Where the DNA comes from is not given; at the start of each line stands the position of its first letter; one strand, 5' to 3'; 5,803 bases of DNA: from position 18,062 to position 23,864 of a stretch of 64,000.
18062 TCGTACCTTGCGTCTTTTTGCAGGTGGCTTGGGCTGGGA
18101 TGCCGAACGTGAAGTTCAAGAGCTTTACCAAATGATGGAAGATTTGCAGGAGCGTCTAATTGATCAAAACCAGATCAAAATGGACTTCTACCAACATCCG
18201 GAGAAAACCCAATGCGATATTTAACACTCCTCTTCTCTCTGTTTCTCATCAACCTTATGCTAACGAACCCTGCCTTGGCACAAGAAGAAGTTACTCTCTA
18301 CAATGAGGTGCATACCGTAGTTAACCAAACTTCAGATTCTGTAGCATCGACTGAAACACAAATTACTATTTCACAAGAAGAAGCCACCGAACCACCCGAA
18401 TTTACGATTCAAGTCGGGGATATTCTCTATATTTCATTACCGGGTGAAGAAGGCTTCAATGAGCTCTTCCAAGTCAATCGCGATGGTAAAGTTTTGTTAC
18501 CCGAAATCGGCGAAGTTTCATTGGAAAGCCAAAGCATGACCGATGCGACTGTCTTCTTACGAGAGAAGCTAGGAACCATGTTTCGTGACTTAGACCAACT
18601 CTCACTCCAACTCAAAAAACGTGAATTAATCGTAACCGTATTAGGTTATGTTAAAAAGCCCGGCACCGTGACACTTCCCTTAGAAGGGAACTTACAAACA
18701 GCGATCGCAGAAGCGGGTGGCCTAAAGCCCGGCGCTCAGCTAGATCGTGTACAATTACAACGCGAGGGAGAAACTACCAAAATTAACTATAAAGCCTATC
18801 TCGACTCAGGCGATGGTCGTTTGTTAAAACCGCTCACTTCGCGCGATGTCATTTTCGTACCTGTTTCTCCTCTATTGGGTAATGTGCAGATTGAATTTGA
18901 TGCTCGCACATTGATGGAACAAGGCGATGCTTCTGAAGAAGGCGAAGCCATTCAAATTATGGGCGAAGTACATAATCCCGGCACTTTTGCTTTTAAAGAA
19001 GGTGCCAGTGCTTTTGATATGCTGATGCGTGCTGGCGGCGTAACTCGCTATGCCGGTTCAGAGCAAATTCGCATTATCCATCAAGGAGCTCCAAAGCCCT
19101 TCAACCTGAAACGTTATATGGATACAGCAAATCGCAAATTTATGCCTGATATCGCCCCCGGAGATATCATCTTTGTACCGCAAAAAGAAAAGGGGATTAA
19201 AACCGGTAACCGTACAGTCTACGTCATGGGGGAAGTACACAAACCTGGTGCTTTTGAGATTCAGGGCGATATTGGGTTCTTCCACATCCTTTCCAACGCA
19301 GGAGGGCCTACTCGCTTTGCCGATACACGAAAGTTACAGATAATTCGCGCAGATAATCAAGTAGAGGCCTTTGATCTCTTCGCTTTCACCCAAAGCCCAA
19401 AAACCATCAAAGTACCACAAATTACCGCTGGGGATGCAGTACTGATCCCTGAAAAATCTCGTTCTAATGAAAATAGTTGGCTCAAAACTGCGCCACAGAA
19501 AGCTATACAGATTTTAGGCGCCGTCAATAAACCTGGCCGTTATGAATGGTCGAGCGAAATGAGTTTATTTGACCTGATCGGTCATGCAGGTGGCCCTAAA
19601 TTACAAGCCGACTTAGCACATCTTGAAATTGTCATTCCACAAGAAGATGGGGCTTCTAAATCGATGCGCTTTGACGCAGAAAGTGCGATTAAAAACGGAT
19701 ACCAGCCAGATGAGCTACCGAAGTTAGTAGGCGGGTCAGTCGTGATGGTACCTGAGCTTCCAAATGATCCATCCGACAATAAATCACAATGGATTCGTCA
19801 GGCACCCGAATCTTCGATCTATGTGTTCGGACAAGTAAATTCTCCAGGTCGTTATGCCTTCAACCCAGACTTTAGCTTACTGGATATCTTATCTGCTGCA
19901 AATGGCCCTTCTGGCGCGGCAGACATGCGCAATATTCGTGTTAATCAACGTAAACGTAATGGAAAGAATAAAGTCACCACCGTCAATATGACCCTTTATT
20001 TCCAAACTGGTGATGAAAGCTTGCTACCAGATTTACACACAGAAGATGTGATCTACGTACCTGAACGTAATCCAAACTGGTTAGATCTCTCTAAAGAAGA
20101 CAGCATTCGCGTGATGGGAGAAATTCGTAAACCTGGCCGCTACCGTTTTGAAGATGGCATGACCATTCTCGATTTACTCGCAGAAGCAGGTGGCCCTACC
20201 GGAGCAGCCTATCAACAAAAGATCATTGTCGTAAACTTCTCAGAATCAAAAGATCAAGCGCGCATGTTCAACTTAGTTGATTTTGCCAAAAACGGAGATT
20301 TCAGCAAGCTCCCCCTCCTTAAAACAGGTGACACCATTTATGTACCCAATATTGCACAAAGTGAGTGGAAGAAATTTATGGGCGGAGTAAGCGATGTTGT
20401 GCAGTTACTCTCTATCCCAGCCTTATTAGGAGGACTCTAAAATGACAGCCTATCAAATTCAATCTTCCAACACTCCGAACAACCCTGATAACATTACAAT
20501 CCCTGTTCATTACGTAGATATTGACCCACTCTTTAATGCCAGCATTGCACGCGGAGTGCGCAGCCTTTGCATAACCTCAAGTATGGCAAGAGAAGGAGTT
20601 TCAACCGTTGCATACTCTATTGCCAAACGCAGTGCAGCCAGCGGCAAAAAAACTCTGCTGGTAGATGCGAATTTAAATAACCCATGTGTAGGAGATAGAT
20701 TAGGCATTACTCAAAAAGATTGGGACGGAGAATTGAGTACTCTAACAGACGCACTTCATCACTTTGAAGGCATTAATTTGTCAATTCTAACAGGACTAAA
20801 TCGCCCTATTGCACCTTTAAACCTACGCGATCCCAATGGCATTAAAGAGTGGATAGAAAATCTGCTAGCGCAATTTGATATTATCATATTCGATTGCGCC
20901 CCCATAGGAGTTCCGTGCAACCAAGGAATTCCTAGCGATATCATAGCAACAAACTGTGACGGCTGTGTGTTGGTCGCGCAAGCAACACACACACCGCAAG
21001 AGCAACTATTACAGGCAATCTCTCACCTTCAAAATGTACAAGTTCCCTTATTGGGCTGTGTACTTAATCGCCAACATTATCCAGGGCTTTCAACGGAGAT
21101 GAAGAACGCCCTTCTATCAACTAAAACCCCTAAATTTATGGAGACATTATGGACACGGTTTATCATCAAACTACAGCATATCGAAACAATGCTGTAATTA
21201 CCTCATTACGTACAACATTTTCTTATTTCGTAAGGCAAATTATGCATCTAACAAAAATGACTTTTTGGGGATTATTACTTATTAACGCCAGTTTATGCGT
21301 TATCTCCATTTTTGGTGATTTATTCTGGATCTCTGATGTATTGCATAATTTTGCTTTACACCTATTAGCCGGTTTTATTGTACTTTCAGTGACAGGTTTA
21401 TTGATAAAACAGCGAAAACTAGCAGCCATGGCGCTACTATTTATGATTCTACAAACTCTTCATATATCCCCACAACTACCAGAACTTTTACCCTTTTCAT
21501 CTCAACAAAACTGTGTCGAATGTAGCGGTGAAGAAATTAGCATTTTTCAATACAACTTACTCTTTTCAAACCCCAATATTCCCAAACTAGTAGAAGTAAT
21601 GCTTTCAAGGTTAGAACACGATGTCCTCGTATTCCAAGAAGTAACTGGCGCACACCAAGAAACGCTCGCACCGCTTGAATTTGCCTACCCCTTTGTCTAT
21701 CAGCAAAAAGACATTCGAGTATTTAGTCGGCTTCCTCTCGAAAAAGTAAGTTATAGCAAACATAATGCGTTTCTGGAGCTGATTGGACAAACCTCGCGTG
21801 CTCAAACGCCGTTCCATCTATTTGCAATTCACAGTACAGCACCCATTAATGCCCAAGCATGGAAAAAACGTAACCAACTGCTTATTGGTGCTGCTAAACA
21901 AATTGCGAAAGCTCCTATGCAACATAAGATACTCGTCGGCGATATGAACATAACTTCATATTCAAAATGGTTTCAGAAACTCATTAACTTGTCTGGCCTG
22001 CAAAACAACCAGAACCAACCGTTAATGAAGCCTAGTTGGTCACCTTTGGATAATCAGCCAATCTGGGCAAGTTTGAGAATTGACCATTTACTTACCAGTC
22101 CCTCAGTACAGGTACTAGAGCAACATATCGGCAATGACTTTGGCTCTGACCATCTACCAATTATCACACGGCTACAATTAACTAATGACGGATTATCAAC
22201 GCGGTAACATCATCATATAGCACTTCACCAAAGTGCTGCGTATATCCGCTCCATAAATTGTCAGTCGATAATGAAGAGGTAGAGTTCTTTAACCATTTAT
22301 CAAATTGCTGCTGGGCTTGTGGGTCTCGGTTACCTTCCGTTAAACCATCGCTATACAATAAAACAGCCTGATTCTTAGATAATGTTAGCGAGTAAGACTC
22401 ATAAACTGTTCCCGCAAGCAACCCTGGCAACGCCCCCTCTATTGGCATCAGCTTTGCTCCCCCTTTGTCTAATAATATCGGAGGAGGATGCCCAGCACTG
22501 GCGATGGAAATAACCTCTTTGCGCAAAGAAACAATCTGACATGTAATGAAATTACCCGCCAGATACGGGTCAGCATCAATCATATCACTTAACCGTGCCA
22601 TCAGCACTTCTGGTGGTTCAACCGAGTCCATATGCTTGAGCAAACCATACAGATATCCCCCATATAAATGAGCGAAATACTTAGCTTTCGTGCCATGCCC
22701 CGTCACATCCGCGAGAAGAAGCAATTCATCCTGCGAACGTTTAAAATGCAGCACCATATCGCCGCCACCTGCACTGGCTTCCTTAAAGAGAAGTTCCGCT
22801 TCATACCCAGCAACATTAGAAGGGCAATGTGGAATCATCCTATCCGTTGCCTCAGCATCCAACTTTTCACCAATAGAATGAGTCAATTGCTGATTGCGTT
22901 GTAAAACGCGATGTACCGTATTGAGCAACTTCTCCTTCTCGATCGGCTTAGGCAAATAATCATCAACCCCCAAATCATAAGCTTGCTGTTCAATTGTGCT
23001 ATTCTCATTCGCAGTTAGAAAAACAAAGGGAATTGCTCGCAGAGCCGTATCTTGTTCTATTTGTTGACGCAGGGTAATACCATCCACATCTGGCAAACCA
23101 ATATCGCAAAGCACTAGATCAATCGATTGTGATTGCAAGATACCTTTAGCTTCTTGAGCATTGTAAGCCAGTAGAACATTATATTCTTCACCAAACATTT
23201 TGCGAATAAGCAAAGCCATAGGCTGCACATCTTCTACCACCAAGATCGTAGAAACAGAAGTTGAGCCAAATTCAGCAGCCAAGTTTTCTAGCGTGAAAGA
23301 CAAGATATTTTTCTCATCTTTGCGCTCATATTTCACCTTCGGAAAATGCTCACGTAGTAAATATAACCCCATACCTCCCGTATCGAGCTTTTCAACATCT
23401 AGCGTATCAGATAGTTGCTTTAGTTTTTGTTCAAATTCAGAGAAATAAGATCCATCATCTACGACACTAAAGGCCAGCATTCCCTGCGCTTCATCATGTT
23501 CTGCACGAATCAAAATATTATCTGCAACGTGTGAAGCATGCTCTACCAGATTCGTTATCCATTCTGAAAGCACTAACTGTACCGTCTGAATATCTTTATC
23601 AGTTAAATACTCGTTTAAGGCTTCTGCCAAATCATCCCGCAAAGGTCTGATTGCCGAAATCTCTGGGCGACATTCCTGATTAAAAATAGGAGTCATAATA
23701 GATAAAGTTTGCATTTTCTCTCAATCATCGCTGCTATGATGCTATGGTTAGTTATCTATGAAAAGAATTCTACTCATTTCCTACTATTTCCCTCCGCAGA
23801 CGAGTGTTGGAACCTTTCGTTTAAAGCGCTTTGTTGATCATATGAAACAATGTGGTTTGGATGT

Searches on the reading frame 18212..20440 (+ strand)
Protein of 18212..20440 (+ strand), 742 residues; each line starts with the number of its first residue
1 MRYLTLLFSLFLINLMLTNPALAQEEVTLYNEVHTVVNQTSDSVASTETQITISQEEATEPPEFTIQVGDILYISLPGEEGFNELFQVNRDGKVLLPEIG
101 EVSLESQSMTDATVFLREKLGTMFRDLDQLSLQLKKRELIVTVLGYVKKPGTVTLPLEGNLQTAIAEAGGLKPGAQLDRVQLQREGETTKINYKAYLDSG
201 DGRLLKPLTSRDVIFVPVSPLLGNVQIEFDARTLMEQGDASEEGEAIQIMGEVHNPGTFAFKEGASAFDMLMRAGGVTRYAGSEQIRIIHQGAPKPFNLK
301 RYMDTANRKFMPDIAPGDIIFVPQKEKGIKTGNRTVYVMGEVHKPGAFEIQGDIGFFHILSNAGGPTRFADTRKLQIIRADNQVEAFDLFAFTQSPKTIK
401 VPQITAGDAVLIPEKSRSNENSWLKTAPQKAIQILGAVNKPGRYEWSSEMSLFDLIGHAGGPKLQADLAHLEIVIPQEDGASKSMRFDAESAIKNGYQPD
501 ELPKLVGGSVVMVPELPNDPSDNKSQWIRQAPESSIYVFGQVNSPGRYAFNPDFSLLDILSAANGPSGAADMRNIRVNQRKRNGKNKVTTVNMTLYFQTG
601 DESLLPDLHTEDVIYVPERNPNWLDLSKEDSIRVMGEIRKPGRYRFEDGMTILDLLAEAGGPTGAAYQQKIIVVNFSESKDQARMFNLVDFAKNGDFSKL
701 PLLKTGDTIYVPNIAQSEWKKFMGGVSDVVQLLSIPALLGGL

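Call 62: search_protein_families(library=pfam, proteins=[window:18212-20440:+], max_evalue=0.001)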
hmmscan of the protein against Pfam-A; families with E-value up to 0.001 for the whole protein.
window:18212-20440:+ (742 aa): 3 families
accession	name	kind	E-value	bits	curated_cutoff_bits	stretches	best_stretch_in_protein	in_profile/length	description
PF10531.15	SLBB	-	8.1e-58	192.5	27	4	632-678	2-47/55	SLBB domain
PF22461.2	SLBB_2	-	3.4e-55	184.5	27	6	141-216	3-79/79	SLBB domain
PF02563.21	Poly_export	-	2.3e-09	37.8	28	1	60-126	3-69/77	Polysaccharide biosynthesis/export protein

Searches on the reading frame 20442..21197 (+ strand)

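Call 62: search_protein_families(library=pfam, proteins=[window:20442-21197:+], max_evalue=0.001)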
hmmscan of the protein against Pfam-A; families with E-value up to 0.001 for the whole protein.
window:20442-21197:+ (251 aa): 2 families
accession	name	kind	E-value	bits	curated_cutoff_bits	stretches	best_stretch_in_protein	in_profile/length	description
PF13614.12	AAA_31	-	2.9e-05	24.5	27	0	52-187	14-155/177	AAA domain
PF10609.15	ParA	-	4.1e-05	23.6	27.1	1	52-228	16-192/246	NUBPL iron-transfer P-loop NTPase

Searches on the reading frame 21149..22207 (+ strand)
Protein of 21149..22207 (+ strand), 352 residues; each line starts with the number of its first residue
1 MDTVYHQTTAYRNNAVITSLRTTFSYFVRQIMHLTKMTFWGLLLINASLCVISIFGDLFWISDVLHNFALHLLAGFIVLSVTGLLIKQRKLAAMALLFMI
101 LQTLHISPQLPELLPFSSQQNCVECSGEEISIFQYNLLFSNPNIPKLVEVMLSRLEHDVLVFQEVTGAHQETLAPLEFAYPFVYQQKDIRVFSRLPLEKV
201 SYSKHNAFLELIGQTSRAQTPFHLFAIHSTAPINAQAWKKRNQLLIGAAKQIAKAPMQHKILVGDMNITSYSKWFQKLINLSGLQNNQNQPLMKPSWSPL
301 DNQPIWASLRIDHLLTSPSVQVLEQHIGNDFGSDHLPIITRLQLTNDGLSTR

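Call 62: search_protein_families(library=pfam, proteins=[window:21149-22207:+], max_evalue=0.001)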
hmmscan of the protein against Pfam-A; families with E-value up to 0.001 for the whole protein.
window:21149-22207:+ (352 aa): 2 families
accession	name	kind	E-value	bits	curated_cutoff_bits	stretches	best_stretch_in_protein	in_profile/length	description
PF03372.29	Exo_endo_phos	-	2.9e-13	50.5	24.5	1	134-335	2-225/225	Endonuclease/Exonuclease/phosphatase family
PF14529.12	Exo_endo_phos_2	-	0.00041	20.6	27.4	1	255-339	28-117/117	Endonuclease-reverse transcriptase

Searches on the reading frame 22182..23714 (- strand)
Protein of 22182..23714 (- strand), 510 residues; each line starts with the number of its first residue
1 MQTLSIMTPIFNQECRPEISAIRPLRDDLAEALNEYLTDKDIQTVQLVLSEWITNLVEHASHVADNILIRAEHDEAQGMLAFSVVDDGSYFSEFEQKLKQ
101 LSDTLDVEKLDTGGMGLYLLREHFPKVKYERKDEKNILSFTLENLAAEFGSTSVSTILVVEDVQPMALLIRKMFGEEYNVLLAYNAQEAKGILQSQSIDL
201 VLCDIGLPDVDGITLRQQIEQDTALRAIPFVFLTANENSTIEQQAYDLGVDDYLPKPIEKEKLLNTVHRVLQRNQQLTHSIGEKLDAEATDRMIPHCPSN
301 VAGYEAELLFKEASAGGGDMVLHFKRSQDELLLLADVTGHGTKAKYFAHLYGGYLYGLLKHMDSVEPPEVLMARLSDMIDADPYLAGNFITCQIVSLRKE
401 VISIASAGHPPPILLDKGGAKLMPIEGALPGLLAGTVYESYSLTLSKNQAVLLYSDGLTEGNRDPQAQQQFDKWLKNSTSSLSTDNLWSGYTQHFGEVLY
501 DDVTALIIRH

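Call 62: search_protein_families(library=pfam, proteins=[window:22182-23714:-], max_evalue=0.001)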
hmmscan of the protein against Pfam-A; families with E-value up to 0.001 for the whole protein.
window:22182-23714:- (510 aa): 4 families
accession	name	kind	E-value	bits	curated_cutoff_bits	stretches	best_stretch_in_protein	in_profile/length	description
PF00072.30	Response_reg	-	1.6e-23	83.4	30.2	1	157-267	1-110/111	Response regulator receiver domain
PF07228.17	SpoIIE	-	4.1e-23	82.7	25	1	331-509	6-190/192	Stage II sporulation protein E (SpoIIE)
PF13581.12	HATPase_c_2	-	1.9e-15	57.4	27.4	1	20-141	6-126/127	Histidine kinase-like ATPase domain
PF02518.31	HATPase_c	-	7.2e-05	23.6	26.4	1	41-122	2-82/111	Histidine kinase-, DNA gyrase B-, and HSP90-like ATPase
